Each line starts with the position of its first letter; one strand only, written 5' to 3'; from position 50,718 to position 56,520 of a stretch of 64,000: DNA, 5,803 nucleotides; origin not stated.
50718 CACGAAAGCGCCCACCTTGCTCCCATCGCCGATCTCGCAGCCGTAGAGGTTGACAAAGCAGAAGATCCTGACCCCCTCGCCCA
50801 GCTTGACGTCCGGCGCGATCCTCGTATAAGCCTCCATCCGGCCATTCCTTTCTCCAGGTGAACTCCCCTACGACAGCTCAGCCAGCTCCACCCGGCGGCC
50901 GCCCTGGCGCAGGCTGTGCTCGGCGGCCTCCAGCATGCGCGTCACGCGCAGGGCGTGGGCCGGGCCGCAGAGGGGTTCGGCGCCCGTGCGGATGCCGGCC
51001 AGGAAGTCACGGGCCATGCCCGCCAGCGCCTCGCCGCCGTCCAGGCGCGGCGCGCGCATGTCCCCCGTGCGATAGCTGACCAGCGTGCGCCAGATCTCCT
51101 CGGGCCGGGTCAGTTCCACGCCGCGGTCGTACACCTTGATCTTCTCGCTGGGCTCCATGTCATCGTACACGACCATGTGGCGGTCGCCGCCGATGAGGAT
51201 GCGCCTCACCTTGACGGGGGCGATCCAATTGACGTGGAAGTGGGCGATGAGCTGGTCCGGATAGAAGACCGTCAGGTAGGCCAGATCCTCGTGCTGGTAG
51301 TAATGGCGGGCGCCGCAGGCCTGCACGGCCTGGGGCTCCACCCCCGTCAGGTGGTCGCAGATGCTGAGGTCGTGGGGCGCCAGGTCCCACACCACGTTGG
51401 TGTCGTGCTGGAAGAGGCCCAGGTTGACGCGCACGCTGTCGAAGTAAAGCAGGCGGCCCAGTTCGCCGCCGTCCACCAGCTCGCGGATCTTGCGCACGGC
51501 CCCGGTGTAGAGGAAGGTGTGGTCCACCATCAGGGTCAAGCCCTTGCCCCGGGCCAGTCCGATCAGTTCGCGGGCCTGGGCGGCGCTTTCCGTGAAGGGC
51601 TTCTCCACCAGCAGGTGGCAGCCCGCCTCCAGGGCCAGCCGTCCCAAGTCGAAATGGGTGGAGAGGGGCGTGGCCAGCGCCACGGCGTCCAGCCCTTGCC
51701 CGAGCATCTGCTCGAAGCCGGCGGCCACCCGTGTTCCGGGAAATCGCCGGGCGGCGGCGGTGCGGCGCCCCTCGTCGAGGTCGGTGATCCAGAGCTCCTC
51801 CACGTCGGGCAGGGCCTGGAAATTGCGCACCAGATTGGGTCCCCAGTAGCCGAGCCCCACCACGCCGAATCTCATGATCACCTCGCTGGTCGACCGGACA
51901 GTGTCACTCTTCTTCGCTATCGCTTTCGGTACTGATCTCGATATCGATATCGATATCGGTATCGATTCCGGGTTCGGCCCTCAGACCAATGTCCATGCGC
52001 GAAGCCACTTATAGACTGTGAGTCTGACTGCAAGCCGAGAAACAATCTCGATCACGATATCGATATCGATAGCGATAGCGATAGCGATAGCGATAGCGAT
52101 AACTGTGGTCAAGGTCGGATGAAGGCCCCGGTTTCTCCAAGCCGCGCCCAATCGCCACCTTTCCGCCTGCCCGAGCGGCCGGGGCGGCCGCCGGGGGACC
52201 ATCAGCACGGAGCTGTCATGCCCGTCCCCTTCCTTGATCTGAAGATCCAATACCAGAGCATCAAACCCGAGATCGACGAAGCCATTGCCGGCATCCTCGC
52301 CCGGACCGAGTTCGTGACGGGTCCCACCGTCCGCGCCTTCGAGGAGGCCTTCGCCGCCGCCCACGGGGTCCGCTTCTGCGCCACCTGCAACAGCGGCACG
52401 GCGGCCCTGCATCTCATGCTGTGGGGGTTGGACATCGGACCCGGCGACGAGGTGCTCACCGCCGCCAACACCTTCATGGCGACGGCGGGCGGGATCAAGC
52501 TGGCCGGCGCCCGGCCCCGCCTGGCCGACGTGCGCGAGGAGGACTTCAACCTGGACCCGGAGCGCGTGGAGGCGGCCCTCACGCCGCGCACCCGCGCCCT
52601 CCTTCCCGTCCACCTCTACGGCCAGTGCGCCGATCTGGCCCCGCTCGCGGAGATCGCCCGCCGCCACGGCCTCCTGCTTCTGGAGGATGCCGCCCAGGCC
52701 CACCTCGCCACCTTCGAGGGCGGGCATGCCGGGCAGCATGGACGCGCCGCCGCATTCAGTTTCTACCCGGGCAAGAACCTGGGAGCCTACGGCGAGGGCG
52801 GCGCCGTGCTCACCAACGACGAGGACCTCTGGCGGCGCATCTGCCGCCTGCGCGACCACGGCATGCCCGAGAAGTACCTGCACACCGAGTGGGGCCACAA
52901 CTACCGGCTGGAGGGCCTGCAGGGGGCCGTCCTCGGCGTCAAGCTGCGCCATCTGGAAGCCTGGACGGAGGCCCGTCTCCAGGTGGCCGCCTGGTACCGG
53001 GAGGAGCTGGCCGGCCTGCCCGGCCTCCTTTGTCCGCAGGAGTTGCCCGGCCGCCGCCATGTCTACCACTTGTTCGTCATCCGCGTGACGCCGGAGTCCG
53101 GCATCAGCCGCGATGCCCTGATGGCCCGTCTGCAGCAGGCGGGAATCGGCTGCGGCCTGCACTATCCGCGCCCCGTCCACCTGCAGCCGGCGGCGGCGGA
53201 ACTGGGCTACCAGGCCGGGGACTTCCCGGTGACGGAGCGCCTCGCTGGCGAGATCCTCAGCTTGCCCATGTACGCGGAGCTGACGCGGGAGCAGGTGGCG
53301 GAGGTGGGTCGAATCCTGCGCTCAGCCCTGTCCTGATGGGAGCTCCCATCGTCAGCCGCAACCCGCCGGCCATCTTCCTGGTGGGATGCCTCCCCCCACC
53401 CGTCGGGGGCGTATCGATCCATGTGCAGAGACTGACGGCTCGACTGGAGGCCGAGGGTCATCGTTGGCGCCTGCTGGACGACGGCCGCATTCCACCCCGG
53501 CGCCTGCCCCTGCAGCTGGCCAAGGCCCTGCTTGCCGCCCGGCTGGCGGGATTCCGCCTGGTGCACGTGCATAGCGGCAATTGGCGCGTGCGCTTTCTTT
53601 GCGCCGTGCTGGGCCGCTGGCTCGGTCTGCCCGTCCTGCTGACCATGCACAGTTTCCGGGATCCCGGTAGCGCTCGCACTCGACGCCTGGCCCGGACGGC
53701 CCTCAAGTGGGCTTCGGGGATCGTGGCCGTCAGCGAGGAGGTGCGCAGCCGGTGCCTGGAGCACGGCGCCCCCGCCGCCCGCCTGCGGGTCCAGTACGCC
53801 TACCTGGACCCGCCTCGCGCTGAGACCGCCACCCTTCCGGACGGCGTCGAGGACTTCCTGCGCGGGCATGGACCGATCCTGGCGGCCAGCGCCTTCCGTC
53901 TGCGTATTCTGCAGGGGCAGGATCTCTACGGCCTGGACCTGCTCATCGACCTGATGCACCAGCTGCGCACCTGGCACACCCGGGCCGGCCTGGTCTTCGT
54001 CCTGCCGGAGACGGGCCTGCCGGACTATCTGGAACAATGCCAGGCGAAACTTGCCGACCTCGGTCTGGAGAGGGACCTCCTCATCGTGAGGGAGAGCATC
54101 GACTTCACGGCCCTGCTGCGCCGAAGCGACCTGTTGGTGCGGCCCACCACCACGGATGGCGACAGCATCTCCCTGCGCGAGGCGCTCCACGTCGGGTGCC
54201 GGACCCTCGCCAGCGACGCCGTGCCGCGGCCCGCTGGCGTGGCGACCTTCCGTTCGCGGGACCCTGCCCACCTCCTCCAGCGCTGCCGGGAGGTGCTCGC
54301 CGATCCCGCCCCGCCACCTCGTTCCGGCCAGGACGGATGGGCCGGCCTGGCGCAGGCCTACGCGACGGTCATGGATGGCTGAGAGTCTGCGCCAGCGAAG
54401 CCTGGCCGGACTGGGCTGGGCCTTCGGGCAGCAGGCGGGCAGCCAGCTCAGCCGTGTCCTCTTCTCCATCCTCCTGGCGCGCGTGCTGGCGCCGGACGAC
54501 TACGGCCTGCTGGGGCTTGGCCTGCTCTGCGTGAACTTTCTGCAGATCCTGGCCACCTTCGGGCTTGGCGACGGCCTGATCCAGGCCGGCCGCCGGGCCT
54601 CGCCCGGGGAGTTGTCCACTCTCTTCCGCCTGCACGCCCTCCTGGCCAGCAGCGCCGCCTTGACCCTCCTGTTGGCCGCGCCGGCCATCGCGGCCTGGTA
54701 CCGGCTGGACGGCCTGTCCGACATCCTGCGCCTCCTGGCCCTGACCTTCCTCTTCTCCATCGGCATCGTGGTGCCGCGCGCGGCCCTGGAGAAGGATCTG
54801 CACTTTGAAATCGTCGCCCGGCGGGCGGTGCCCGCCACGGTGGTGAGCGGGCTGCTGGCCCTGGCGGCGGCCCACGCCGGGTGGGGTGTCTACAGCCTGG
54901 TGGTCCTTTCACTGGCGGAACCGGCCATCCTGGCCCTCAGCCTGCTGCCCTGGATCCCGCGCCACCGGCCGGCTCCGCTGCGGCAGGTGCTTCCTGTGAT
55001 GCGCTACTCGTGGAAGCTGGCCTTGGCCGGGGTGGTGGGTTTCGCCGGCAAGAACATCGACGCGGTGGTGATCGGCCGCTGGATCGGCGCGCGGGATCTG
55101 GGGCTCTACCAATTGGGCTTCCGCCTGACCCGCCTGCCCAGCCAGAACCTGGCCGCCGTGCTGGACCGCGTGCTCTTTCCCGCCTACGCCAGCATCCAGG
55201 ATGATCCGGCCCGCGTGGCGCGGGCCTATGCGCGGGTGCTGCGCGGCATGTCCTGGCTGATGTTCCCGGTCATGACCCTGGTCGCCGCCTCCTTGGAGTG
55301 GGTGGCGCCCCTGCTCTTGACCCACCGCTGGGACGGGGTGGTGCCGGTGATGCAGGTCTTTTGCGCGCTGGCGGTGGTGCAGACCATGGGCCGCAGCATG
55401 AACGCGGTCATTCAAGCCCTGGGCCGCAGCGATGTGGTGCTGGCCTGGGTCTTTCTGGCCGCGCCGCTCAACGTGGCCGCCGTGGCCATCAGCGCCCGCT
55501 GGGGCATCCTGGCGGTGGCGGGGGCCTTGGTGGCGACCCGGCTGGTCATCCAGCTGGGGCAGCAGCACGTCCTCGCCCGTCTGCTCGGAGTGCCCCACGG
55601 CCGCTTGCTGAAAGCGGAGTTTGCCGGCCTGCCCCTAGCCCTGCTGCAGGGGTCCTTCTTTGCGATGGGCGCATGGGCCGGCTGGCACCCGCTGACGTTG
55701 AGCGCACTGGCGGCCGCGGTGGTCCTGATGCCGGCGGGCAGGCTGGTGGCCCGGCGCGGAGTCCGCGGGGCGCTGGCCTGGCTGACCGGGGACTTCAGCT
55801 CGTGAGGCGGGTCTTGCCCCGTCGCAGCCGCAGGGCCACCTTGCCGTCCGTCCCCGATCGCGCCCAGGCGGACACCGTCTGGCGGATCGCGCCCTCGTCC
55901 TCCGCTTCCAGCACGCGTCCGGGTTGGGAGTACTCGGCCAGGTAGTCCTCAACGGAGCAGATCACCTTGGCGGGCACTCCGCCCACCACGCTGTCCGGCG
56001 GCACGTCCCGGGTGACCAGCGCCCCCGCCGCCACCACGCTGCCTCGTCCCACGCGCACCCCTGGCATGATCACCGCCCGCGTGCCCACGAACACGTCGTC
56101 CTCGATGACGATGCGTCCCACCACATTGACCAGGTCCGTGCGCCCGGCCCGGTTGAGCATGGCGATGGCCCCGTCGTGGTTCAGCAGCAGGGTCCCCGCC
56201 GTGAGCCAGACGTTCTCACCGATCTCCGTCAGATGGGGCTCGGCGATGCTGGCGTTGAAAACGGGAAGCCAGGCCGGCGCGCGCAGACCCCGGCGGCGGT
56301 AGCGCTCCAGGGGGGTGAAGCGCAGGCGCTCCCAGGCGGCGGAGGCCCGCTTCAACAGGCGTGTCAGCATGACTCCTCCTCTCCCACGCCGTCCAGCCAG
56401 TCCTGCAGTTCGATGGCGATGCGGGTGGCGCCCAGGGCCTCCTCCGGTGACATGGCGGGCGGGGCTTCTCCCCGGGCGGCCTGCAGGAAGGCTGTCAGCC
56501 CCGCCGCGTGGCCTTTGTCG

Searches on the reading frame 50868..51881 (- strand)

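Call 58: search_protein_families(library=pfam, proteins=[window:50868-51881:-], max_evalue=0.00001)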
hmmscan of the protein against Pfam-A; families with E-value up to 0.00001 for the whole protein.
window:50868-51881:- (337 aa): 3 families
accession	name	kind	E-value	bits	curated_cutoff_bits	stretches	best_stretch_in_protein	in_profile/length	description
PF01408.29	GFO_IDH_MocA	-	1.4e-19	71.4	24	1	3-121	1-120/120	Oxidoreductase family, NAD-binding Rossmann fold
PF22725.1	GFO_IDH_MocA_C3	-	6.1e-13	49.3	27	1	129-236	1-122/124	GFO/IDH/MocA C-terminal domain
PF02894.22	GFO_IDH_MocA_C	-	6.6e-08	33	22.9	1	133-333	1-218/218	Oxidoreductase family, C-terminal alpha/beta domain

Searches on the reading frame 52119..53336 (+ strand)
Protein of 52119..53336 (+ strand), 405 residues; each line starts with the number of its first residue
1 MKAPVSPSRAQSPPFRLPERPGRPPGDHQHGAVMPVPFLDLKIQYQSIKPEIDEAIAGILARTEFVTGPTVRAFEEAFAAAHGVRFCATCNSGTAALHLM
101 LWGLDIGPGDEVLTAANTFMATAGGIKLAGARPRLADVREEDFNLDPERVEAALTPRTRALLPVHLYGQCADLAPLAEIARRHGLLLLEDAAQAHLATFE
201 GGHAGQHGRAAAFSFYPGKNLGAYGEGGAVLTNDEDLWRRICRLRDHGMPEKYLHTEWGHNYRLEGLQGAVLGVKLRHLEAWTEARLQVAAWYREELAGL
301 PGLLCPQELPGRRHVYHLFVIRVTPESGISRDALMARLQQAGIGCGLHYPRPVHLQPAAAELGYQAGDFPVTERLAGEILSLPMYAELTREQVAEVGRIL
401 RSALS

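Call 58: search_protein_families(library=pfam, proteins=[window:52119-53336:+], max_evalue=0.00001)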
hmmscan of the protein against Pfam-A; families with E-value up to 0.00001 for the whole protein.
window:52119-53336:+ (405 aa): 4 families
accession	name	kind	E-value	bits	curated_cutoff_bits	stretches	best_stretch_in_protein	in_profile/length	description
PF01041.23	DegT_DnrJ_EryC1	-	1.2e-113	380.5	19.8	1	47-400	2-359/360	DegT/DnrJ/EryC1/StrS aminotransferase family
PF01053.26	Cys_Met_Meta_PP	-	3e-07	29.8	27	1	68-191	51-174/381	Cys/Met metabolism PLP-dependent enzyme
PF00155.27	Aminotran_1_2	-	2.2e-06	27.5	19.7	1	64-234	37-235/361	Aminotransferase class I and II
PF01212.27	Beta_elim_lyase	-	4.9e-06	26.5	27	0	68-192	31-170/288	Beta-eliminating lyase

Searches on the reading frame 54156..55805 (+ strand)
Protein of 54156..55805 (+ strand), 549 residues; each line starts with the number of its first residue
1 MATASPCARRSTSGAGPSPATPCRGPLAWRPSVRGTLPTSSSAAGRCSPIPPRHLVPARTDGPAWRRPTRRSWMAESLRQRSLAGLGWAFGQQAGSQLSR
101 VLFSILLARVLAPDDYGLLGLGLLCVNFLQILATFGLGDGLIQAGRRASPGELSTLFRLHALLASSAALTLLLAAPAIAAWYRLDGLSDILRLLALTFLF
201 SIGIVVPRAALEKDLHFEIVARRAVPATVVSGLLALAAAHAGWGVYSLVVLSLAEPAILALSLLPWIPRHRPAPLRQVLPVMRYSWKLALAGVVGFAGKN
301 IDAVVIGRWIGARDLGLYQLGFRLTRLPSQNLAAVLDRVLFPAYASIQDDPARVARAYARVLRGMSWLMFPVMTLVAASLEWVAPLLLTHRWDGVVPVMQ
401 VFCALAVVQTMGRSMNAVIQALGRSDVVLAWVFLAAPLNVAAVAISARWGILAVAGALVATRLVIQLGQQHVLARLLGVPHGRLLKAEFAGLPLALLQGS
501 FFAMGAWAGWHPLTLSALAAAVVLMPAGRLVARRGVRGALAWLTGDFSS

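Call 58: search_protein_families(library=pfam, proteins=[window:54156-55805:+], max_evalue=0.00001)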
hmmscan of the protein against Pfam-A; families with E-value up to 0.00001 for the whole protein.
window:54156-55805:+ (549 aa): 2 families
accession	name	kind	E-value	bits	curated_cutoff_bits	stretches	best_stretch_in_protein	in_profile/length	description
PF13440.11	Polysacc_synt_3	-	1.3e-65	222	23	1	106-397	1-293/293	Polysaccharide biosynthesis protein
PF01943.22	Polysacc_synt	-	5e-30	105.3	28.2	1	84-347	3-273/274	Polysaccharide biosynthesis protein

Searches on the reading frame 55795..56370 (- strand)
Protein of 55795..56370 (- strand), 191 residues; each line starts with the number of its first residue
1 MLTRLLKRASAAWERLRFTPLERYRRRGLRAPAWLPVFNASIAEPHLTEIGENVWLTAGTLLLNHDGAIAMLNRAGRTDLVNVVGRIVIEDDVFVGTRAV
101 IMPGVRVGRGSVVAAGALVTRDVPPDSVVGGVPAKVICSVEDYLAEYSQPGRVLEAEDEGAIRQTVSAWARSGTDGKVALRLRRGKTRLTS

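Call 58: search_protein_families(library=pfam, proteins=[window:55795-56370:-], max_evalue=0.00001)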
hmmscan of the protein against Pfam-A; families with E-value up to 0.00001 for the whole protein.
window:55795-56370:- (191 aa): 2 families
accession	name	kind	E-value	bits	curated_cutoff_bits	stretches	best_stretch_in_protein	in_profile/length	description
PF14602.12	Hexapep_2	-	1.1e-10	41.5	27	1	87-121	2-34/34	Hexapeptide repeat of succinyl-transferase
PF00132.30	Hexapep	-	1.1e-10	41.2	27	1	87-121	2-36/36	Bacterial transferase hexapeptide (six repeats)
